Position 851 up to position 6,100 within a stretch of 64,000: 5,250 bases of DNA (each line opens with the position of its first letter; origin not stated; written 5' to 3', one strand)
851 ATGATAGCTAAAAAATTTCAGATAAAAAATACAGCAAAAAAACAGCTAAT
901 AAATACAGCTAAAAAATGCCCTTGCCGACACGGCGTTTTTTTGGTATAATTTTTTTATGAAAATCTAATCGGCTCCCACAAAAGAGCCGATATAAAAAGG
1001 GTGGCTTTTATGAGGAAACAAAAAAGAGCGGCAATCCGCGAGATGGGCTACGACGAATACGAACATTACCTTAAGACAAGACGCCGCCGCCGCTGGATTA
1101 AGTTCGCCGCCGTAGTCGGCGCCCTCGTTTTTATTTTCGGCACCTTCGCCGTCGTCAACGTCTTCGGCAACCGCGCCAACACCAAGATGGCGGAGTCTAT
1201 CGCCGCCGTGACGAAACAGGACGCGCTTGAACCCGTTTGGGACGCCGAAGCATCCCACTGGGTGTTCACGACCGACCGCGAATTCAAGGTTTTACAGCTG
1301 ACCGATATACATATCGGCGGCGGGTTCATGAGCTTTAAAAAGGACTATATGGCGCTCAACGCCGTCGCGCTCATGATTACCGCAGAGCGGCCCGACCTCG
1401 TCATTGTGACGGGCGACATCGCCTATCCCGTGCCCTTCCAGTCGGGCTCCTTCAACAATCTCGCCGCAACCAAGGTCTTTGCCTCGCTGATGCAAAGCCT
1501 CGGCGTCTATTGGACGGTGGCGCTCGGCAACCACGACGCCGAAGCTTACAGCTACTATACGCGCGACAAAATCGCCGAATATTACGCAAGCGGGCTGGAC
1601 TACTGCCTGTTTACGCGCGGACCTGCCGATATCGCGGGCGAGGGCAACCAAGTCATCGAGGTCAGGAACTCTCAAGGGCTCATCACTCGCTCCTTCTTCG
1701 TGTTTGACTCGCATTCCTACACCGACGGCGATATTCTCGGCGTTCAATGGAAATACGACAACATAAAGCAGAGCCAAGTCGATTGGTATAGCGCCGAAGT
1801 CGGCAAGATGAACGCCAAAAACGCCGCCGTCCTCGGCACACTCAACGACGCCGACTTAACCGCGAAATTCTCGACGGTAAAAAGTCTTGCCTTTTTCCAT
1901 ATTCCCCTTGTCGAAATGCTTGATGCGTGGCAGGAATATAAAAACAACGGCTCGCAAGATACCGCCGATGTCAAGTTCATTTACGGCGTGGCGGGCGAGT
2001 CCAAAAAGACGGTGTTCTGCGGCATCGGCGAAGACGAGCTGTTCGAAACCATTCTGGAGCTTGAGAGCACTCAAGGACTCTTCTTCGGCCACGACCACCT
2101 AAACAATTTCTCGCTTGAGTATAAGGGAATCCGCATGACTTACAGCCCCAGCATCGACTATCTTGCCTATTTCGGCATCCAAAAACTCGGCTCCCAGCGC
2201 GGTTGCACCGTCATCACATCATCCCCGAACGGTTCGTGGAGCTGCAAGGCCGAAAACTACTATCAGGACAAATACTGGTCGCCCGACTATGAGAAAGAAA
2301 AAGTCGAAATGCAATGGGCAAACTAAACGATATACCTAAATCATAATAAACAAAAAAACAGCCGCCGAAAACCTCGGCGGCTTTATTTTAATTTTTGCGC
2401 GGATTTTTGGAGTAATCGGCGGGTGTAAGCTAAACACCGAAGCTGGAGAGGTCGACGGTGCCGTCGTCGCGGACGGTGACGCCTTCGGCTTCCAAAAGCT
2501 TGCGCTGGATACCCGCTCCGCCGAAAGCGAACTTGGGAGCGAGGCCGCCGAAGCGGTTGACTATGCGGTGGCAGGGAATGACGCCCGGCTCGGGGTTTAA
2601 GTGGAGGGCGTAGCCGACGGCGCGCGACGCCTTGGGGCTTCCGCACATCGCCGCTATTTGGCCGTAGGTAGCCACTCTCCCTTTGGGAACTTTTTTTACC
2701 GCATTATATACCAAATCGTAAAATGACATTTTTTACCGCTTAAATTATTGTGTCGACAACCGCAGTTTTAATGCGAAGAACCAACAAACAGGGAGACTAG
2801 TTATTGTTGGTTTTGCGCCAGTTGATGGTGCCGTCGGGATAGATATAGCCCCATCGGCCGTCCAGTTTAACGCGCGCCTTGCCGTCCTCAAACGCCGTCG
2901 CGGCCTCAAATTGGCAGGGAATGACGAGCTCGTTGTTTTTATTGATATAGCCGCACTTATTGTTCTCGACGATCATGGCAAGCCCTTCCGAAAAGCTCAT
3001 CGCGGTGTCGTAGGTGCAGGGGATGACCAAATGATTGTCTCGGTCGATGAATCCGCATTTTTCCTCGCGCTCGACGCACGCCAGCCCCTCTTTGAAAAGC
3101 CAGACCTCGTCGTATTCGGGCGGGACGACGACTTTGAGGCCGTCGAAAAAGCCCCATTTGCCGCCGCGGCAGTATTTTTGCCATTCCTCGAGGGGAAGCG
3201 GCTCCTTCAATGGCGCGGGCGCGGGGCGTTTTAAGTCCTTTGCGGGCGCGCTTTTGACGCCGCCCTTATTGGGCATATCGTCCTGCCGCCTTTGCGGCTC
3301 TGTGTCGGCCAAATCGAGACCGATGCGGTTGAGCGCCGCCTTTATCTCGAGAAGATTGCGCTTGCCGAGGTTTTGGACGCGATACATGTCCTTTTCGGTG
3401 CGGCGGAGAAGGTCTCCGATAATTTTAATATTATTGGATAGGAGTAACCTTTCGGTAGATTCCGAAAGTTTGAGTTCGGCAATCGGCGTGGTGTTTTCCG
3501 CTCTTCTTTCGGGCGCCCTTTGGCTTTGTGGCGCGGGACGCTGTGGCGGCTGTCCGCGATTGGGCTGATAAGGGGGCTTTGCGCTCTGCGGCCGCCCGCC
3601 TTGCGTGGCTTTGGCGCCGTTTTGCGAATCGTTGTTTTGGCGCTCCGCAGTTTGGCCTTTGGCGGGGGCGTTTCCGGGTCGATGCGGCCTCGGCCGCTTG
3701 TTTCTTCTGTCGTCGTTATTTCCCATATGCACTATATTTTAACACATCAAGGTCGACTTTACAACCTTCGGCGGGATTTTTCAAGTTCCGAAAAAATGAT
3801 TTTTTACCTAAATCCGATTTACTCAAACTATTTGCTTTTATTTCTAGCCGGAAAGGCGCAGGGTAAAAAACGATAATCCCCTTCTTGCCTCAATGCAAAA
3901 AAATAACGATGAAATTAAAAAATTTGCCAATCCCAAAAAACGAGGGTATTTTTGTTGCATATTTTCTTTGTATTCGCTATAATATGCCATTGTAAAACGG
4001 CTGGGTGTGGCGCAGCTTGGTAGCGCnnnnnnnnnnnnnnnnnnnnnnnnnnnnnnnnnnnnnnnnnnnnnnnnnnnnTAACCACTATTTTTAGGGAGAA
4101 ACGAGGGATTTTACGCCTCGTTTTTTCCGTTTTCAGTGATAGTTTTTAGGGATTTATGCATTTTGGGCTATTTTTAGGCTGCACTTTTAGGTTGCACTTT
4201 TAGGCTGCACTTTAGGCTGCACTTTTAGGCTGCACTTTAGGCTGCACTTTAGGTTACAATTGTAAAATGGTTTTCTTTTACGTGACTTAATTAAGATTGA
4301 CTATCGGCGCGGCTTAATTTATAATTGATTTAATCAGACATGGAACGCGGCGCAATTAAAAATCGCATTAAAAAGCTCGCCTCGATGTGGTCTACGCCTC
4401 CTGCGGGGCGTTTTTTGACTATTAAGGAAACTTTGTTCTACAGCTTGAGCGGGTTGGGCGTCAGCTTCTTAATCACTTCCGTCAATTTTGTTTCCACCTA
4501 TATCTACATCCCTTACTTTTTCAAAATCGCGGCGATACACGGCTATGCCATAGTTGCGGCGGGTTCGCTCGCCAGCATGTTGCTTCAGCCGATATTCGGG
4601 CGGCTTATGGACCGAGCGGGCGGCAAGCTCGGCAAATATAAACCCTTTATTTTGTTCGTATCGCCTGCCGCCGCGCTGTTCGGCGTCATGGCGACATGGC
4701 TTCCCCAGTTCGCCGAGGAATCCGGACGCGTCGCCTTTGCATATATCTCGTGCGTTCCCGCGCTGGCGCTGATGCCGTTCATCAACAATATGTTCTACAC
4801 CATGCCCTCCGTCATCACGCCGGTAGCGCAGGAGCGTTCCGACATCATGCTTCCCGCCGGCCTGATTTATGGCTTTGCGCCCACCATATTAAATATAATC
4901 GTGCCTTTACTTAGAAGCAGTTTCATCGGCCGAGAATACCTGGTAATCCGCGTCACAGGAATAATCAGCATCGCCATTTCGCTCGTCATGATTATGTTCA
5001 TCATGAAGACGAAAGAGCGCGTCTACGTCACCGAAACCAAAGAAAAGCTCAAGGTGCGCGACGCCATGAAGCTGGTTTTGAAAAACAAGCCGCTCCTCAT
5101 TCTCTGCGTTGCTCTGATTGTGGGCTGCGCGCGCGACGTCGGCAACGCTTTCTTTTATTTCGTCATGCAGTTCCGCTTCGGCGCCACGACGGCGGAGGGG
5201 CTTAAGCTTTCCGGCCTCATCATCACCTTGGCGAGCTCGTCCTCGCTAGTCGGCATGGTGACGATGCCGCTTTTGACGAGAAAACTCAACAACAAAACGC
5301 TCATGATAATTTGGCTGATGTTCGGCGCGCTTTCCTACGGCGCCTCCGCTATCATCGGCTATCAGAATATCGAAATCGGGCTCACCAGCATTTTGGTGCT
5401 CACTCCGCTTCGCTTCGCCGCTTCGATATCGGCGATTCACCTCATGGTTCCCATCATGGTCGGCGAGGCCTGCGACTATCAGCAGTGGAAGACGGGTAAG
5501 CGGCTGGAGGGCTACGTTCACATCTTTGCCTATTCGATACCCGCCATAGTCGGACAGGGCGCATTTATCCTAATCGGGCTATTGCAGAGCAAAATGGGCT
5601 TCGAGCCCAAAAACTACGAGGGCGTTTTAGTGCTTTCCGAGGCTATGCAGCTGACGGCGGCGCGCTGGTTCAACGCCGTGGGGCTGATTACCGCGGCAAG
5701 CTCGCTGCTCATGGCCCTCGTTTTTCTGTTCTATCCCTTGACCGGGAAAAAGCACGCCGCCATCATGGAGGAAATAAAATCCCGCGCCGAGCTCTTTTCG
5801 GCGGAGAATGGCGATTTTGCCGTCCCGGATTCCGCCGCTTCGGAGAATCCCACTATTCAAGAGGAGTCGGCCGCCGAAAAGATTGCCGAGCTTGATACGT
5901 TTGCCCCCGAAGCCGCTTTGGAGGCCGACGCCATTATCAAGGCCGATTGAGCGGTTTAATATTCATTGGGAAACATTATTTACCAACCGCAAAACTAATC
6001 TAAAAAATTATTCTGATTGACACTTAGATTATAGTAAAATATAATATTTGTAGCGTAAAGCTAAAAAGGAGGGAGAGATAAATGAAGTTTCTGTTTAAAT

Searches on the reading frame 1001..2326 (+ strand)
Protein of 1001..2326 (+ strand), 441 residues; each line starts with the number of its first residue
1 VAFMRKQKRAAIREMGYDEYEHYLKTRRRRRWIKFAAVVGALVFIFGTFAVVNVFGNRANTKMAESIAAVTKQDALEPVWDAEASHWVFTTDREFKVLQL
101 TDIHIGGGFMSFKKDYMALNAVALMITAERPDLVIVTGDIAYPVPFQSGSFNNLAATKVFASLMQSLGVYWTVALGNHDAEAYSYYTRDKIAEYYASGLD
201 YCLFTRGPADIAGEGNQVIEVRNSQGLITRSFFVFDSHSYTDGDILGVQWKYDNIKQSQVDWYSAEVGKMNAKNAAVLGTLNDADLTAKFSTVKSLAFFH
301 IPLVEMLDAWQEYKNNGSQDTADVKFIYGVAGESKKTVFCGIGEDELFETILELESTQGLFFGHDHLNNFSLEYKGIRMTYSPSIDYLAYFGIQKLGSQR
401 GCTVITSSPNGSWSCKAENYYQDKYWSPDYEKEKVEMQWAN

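Call 35: find_encoding_contigs(protein=window:1001-2326:+, flank=10000, max_places=4)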
Protein window:1001-2326:+ (441 aa): no gene with exactly this product is on record in the collection.

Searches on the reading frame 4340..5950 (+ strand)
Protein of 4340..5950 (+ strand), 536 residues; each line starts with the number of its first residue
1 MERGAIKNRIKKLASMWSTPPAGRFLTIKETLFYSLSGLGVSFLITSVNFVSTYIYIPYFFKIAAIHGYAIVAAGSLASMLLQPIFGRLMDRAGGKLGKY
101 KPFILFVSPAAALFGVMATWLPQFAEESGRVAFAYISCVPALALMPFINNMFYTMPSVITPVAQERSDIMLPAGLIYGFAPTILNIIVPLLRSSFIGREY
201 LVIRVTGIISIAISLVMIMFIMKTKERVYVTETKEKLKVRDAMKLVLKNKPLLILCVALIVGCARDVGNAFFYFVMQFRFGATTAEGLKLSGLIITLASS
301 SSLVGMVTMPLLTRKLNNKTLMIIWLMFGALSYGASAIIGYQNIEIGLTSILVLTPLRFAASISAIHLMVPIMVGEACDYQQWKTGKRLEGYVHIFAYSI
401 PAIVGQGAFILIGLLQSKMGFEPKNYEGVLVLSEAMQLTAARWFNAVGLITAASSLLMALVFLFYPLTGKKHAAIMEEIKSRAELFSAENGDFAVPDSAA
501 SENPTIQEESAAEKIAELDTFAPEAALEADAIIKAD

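Call 37: find_encoding_contigs(protein=window:4340-5950:+, flank=10000, max_places=3)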
Protein window:4340-5950:+ (536 aa): 16 contigs read that carry it; 3 places shown.
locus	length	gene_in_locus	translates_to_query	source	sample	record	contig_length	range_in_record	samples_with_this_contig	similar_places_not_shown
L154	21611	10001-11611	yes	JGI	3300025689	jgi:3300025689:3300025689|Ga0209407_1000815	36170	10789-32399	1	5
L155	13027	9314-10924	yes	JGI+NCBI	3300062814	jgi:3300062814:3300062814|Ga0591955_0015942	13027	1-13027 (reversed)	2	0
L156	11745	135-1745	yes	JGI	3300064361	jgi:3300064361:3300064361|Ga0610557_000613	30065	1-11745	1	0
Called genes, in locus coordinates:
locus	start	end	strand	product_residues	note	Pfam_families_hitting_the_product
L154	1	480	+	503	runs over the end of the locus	PF02446:Glyco_hydro_77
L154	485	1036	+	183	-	PF01648:ACPS (weak)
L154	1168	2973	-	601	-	PF02733:Dak1, PF02734:Dak2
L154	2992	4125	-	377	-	PF00465:Fe-ADH, PF13685:Fe-ADH_2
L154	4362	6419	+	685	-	PF00009:GTP_EFTU, PF22042:EF-G_D2, PF03144:GTP_EFTU_D2, PF14492:EFG_III, PF03764:EFG_IV, PF00679:EFG_C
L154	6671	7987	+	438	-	PF00149:Metallophos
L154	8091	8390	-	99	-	PF01035:DNA_binding_1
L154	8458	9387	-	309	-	PF03118:RNA_pol_A_CTD, PF14903:WG_beta_rep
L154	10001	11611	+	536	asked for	PF13347:MFS_2, PF07690:MFS_1 (weak)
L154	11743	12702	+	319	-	-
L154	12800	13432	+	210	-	PF01081:Aldolase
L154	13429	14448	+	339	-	PF00294:PfkB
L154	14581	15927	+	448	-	PF01232:Mannitol_dh, PF08125:Mannitol_dh_C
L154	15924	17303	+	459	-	PF02614:UxaC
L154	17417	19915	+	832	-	-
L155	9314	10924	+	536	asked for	PF13347:MFS_2, PF07690:MFS_1 (weak)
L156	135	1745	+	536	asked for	PF13347:MFS_2, PF07690:MFS_1 (weak)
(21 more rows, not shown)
